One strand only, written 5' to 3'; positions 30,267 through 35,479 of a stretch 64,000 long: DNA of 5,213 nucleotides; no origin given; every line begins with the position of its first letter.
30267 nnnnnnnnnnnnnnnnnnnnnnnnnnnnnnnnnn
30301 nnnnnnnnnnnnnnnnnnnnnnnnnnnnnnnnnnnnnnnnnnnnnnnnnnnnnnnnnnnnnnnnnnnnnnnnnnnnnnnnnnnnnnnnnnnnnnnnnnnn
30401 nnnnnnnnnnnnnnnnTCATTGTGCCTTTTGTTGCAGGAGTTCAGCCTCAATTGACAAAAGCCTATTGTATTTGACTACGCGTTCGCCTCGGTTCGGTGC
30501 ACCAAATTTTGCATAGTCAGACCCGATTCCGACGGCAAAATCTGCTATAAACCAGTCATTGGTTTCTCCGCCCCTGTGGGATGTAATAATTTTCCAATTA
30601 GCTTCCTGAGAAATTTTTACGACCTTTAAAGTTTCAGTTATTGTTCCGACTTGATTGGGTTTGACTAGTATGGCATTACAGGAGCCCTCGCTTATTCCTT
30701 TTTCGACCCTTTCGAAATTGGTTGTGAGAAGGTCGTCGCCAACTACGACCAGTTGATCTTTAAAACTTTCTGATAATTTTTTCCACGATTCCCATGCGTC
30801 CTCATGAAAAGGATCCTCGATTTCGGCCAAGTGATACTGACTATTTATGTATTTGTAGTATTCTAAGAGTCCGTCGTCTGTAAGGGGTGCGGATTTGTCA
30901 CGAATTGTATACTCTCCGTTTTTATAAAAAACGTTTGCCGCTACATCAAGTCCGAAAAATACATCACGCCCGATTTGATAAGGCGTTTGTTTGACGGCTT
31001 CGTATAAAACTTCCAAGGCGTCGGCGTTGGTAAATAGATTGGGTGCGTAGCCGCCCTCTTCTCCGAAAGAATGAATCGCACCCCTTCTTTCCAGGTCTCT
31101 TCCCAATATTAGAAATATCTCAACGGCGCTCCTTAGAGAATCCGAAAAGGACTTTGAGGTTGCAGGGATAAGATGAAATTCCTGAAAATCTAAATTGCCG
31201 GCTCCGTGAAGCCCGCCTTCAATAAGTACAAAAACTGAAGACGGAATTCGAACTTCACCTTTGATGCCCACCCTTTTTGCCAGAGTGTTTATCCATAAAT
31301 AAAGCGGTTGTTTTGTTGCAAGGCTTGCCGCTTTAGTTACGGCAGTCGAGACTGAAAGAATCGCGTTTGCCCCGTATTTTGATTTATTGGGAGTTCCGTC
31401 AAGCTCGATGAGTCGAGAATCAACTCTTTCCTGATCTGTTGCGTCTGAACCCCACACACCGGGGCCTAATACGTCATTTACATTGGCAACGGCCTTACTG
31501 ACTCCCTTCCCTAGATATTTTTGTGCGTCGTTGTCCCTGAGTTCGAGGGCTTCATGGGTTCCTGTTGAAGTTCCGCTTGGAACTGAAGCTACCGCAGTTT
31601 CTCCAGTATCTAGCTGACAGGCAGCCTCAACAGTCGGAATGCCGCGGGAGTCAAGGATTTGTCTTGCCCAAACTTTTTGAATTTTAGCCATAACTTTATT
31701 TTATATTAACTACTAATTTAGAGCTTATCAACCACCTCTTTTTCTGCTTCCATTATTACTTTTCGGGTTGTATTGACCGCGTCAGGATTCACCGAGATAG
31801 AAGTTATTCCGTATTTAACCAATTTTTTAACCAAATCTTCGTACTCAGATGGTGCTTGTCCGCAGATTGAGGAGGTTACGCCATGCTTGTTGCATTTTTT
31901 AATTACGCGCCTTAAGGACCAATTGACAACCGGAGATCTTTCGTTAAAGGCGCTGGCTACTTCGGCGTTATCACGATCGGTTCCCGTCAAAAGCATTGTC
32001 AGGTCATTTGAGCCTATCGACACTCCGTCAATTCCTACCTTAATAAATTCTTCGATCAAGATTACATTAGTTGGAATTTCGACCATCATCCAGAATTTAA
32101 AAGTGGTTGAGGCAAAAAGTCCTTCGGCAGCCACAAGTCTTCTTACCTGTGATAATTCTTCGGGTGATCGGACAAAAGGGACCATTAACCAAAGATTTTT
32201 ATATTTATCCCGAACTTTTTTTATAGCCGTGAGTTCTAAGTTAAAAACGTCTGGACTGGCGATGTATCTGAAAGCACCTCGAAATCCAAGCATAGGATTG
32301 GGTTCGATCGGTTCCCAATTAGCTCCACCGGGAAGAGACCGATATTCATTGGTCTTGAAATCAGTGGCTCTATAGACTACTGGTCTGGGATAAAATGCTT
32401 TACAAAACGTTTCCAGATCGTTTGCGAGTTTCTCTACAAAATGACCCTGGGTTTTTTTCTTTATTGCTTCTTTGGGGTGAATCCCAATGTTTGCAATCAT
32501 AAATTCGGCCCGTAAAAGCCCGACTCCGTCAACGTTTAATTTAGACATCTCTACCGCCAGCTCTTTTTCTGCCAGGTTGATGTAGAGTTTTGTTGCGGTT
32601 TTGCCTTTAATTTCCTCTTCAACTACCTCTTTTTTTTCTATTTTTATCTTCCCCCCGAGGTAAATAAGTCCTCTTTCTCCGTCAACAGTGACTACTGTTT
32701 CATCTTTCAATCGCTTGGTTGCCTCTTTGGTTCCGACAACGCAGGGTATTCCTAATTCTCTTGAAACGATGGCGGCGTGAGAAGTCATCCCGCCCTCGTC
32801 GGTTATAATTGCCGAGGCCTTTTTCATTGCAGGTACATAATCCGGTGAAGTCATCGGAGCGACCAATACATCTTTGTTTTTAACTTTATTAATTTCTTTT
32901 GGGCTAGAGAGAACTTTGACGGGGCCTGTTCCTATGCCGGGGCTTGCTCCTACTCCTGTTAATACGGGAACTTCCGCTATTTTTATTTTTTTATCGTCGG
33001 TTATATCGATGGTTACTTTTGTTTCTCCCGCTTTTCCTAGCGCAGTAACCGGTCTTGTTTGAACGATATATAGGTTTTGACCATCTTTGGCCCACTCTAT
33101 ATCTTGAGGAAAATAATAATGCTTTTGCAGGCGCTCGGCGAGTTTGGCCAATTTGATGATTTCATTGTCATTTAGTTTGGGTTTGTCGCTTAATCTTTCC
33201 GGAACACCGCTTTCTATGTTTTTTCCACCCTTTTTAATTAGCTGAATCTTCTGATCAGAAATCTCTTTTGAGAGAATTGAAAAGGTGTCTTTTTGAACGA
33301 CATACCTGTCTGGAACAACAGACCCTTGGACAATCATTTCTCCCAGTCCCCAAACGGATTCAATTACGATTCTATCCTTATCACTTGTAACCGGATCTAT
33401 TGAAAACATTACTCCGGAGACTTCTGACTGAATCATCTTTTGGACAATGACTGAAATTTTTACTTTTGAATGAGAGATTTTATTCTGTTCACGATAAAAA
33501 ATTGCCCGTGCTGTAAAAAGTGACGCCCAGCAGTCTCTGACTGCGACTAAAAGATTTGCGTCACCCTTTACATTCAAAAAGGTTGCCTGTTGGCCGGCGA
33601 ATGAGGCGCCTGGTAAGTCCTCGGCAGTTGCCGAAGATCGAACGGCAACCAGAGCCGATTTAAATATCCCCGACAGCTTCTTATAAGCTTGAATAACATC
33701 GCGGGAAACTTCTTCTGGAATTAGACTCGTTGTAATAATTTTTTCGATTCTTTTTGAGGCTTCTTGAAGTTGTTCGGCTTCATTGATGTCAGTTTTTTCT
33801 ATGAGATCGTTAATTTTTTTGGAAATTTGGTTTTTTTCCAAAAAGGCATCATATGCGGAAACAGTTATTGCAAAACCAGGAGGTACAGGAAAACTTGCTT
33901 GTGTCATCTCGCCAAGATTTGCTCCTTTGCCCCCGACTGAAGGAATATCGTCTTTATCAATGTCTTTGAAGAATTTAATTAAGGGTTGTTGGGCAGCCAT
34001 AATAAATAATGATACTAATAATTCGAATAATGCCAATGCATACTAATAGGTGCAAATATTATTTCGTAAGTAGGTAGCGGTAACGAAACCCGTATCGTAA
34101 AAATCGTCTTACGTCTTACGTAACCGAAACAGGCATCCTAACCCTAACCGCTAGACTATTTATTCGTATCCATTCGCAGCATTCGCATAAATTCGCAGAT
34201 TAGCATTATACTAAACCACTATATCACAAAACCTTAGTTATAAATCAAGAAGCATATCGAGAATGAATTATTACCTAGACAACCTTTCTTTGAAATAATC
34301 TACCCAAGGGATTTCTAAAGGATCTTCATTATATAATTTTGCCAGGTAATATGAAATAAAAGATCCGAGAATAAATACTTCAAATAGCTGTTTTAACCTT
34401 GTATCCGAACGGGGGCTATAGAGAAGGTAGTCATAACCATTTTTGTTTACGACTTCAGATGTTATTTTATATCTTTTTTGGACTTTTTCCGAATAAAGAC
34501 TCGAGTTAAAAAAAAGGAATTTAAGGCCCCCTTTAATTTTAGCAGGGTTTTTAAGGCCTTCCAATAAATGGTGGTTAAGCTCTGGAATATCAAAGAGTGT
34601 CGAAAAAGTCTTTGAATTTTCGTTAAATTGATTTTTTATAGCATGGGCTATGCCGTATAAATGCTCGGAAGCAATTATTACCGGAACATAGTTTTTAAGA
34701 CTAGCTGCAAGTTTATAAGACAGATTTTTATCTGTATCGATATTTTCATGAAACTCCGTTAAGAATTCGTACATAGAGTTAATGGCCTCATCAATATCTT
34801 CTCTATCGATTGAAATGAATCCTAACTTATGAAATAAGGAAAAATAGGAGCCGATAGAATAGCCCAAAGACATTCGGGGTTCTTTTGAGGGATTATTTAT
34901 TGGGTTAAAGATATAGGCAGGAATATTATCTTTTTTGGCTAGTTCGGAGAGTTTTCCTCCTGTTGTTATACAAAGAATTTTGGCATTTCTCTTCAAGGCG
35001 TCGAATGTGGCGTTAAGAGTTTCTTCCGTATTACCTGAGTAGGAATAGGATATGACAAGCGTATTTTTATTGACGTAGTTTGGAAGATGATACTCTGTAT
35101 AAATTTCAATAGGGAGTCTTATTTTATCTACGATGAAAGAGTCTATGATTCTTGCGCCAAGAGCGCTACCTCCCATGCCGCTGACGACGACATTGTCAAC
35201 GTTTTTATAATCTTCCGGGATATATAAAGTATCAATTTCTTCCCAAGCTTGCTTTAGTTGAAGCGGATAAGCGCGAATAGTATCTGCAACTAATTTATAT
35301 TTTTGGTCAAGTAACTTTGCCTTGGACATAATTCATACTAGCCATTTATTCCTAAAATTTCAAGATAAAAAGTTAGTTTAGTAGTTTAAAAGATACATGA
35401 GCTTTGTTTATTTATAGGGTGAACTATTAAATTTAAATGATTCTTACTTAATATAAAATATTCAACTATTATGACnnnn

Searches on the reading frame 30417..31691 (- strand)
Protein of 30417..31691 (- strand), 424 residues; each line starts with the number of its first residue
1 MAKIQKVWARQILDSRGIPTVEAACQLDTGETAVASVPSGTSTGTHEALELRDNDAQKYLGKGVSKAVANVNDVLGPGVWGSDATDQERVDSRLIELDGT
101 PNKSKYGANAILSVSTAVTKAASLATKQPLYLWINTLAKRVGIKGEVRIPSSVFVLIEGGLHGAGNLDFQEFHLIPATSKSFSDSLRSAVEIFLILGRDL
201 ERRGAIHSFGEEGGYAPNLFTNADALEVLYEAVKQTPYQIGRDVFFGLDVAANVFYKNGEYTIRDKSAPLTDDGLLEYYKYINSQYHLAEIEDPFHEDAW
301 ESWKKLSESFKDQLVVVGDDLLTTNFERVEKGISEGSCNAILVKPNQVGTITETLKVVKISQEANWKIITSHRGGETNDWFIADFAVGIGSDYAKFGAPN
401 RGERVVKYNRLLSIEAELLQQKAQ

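Call 37: search_protein_families(library=pfam, proteins=[window:30417-31691:-], max_evalue=0.00001)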
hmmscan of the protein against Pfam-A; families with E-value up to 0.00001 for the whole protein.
window:30417-31691:- (424 aa): 3 families
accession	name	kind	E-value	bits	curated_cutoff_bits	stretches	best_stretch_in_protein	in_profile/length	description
PF00113.28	Enolase_C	-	1.2e-78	264.9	21.5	1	149-420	4-283/296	Enolase, C-terminal TIM barrel domain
PF03952.21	Enolase_N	-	5.5e-50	169.4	35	1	4-133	1-130/131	Enolase, N-terminal domain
PF13378.12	MR_MLE_C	-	5.1e-06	26.8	29.4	1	284-369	68-151/219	Enolase C-terminal domain-like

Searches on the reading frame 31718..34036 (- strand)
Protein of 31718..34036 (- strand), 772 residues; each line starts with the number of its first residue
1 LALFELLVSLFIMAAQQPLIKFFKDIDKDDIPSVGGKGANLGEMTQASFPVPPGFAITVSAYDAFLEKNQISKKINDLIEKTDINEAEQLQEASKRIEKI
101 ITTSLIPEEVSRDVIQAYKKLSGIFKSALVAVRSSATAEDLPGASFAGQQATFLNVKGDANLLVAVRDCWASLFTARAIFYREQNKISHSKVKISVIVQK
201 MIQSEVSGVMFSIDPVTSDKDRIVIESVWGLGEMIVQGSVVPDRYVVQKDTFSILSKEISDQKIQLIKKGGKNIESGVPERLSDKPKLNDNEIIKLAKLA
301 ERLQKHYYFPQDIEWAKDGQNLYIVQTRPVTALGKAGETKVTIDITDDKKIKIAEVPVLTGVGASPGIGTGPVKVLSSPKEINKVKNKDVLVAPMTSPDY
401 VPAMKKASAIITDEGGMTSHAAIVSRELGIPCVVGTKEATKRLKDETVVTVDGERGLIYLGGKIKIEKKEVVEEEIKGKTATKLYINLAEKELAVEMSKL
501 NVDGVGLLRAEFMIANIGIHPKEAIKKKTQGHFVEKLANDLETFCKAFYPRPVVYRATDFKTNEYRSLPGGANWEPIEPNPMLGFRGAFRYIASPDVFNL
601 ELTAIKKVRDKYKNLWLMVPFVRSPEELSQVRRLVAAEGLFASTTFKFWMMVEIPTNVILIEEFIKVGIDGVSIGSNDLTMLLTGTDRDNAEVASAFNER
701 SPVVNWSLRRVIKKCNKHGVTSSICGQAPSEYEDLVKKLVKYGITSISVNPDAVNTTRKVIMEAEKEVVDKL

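Call 37: search_protein_families(library=pfam, proteins=[window:31718-34036:-], max_evalue=0.00001)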
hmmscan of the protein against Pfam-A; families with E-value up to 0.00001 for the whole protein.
window:31718-34036:- (772 aa): 3 families
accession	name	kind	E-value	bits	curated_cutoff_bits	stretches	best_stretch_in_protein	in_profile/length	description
PF01326.24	PPDK_N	-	6.1e-113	377.9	27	1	32-341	2-320/328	Pyruvate phosphate dikinase, AMP/ATP-binding domain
PF02896.24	PEP-utilizers_C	-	6e-64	216.5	22.8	1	470-764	8-291/293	PEP-utilising enzyme, PEP-binding domain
PF00391.29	PEP-utilizers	-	7.9e-31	105.9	23.1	1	386-456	2-72/72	PEP-utilising enzyme, mobile domain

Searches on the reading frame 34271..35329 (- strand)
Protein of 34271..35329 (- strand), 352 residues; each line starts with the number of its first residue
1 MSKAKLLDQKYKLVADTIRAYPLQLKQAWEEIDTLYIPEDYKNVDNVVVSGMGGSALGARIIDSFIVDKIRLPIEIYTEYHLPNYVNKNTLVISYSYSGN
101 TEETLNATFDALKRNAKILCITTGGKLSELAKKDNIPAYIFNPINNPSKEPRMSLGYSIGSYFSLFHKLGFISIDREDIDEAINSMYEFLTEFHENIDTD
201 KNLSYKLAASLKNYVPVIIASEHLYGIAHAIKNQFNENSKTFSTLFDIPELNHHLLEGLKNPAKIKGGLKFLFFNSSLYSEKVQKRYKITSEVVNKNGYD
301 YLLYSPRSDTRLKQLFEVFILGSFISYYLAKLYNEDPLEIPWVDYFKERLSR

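Call 37: search_protein_families(library=pfam, proteins=[window:34271-35329:-], max_evalue=0.00001)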
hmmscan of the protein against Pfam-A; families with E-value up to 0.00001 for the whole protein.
window:34271-35329:- (352 aa): 2 families
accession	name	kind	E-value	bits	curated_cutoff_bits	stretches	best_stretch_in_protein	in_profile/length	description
PF10432.14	bact-PGI_C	-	1.4e-35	122.9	24.5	1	201-350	2-151/151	Bacterial phospho-glucose isomerase C-terminal SIS domain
PF01380.27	SIS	-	8.9e-07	29.2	25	0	84-135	49-99/131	SIS domain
